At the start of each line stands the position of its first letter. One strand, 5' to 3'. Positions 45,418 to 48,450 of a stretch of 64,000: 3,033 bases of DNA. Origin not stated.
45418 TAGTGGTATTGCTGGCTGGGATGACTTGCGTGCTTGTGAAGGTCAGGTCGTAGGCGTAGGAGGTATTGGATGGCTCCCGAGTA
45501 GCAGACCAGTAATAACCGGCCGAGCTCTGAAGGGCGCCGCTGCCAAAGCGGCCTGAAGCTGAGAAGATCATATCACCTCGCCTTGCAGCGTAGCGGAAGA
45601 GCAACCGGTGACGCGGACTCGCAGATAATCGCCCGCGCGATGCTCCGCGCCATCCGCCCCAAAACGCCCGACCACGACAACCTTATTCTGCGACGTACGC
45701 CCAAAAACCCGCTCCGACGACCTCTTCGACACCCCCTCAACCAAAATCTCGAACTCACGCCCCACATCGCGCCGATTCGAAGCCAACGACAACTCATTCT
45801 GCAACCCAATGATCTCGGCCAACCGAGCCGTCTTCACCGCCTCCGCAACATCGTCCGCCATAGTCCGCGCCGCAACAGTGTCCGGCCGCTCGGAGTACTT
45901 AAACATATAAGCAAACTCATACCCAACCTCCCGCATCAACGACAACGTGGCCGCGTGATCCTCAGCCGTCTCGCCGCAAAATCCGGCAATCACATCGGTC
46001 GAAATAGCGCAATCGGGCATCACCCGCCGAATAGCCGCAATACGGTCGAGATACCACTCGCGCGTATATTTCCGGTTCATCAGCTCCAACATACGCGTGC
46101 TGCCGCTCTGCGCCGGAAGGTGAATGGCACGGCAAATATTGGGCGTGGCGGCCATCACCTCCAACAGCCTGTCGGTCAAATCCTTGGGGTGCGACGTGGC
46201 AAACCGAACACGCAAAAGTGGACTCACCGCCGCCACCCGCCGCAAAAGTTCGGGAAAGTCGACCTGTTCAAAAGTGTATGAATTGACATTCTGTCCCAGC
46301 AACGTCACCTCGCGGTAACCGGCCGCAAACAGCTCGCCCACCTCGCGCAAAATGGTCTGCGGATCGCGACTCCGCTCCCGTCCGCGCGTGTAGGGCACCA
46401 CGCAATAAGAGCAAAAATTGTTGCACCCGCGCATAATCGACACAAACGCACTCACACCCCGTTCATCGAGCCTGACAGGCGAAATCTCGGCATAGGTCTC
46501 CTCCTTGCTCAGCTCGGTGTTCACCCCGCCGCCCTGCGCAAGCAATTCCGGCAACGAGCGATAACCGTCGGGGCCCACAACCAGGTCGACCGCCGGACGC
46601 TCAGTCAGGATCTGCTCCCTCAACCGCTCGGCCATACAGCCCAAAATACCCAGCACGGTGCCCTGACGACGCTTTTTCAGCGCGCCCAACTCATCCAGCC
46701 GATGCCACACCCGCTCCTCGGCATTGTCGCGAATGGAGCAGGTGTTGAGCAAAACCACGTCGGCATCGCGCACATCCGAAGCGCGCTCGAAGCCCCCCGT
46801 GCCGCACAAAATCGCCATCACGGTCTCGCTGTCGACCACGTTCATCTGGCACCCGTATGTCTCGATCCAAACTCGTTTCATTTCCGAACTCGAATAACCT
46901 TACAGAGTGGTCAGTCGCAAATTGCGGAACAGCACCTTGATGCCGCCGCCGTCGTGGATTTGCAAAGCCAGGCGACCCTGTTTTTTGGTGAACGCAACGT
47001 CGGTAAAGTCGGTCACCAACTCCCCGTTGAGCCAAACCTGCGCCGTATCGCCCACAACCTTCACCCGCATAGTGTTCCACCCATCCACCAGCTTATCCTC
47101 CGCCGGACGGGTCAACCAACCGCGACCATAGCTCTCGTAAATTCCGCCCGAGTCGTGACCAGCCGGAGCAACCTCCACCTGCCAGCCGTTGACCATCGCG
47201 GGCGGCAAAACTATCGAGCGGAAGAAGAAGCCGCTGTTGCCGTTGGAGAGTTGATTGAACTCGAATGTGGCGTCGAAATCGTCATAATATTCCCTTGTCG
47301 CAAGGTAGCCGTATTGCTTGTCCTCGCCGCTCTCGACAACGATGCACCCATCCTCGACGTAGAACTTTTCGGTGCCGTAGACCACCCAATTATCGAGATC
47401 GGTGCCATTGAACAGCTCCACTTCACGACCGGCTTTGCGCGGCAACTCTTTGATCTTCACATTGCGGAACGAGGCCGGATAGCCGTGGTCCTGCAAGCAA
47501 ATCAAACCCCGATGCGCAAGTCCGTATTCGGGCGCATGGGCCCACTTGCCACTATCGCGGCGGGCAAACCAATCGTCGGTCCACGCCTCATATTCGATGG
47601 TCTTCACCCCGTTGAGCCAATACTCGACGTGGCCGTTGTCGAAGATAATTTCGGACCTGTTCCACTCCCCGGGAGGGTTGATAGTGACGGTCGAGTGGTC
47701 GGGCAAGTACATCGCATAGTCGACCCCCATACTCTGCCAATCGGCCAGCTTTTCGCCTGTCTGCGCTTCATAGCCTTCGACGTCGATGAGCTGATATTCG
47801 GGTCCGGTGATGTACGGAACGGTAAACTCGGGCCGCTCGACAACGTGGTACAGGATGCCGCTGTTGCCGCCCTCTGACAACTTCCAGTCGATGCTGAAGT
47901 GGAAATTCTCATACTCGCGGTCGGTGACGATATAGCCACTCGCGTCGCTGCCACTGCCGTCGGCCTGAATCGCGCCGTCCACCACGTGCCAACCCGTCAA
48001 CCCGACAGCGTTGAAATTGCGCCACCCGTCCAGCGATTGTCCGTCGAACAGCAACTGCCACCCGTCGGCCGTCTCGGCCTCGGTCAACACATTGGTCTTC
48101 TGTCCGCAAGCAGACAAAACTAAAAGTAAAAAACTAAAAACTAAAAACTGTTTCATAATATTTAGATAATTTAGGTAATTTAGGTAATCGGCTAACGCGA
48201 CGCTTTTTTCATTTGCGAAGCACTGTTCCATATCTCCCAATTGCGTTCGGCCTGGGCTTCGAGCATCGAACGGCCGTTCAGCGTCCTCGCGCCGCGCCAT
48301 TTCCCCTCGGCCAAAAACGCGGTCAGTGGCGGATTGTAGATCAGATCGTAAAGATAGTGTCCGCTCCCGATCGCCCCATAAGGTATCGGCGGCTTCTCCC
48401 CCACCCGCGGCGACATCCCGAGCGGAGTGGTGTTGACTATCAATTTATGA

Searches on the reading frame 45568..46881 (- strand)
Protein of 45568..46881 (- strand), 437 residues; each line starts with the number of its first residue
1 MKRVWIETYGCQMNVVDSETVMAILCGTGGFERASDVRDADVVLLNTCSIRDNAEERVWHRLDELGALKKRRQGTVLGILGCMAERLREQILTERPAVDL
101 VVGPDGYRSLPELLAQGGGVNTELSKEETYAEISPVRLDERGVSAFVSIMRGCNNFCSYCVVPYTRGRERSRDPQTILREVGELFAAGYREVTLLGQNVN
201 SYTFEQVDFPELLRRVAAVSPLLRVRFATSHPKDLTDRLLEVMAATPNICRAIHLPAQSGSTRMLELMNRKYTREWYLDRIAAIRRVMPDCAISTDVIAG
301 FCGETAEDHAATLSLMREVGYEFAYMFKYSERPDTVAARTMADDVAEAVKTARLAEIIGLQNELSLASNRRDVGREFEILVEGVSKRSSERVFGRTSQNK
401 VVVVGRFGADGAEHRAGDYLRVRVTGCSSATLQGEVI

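Call 55: search_protein_families(library=pfam, proteins=[window:45568-46881:-], max_evalue=0.00001)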
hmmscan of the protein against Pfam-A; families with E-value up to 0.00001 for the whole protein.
window:45568-46881:- (437 aa): 3 families
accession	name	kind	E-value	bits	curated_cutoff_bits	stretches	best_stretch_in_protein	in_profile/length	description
PF00919.26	UPF0004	-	9e-29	99.8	27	1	3-103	1-98/98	Uncharacterized protein family UPF0004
PF04055.27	Radical_SAM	-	1.6e-27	97.1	29.5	1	147-315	1-165/166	Radical SAM superfamily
PF01938.26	TRAM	-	2.1e-07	31.1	21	1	371-437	2-61/61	TRAM domain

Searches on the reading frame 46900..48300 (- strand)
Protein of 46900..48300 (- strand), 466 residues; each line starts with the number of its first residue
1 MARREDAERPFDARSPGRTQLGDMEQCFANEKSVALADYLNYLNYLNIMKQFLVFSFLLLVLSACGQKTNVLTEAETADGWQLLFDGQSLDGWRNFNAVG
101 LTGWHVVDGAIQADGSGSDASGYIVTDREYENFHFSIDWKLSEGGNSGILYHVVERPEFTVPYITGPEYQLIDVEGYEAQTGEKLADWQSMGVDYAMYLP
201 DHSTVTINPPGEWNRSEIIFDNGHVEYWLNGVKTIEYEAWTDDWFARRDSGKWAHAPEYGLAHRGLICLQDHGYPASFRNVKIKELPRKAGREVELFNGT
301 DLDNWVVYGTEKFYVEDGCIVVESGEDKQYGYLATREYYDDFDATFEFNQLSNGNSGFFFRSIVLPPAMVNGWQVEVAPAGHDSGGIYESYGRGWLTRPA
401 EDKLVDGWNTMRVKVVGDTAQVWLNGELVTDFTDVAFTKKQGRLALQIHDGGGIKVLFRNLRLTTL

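Call 55: search_protein_families(library=pfam, proteins=[window:46900-48300:-], max_evalue=0.00001)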
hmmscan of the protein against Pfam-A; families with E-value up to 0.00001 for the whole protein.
window:46900-48300:- (466 aa): 1 family
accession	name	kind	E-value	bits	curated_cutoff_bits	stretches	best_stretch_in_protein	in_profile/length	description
PF06439.18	3keto-disac_hyd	-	4.5e-83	278.3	26.8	2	80-284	1-187/187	3-keto-disaccharide hydrolase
